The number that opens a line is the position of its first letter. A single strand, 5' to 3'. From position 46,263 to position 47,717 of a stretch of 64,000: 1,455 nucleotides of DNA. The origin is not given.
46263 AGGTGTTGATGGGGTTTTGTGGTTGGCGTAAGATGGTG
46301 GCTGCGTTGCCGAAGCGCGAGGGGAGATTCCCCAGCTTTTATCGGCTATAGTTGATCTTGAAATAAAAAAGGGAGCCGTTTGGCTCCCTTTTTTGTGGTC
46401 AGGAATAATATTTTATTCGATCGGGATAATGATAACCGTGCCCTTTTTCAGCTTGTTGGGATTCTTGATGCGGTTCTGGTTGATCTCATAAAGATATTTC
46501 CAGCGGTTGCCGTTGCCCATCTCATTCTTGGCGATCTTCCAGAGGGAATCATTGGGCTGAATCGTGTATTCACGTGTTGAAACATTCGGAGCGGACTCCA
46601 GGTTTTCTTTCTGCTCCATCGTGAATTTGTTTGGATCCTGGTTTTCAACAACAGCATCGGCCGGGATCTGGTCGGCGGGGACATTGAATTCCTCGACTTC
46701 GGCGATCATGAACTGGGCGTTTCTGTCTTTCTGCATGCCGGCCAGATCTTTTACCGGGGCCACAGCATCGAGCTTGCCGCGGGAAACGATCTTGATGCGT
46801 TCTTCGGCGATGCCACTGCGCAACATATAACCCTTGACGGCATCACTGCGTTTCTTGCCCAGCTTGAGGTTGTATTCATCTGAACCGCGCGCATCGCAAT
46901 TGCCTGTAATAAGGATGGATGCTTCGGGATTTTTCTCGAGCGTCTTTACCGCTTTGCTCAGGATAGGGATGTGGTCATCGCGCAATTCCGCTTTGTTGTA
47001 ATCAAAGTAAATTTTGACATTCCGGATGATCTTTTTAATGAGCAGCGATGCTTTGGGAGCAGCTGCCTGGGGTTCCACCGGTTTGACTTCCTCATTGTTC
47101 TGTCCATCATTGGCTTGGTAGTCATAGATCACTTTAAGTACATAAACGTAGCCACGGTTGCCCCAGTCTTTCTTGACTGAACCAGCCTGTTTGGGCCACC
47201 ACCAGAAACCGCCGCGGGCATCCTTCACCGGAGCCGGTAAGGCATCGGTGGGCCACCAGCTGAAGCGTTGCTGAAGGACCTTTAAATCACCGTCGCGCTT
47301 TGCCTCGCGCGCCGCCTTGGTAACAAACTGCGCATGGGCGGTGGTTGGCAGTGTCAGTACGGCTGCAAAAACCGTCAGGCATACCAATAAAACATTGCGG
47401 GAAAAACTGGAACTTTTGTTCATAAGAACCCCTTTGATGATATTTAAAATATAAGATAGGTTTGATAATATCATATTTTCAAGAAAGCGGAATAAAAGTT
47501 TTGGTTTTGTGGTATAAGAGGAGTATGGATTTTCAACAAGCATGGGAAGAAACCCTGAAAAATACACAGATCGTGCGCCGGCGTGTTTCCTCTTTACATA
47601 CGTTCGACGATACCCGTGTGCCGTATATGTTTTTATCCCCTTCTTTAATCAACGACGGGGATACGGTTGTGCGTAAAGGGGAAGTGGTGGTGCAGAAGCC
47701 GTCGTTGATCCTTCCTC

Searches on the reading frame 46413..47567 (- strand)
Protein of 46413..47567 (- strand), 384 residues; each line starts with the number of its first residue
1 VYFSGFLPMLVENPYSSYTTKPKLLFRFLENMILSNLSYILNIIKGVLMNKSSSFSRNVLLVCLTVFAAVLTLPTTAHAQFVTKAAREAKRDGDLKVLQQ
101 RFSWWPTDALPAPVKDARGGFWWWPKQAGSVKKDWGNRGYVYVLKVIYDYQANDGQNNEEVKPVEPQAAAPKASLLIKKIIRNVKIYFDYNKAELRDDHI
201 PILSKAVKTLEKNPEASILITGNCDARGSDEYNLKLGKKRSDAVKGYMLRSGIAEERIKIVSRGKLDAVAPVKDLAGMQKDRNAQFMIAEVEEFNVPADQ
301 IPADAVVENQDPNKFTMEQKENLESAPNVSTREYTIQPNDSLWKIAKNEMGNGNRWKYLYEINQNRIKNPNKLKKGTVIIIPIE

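Call 65: search_protein_families(library=pfam, proteins=[window:46413-47567:-], max_evalue=0.001)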
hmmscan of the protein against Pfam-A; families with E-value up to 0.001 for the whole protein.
window:46413-47567:- (384 aa): 2 families
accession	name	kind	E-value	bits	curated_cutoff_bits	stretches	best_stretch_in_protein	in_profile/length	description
PF00691.25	OmpA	-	1.4e-15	57.8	27.2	1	187-272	1-88/98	OmpA family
PF01476.26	LysM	-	2.5e-06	27.8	20.9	1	334-382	1-43/43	LysM domain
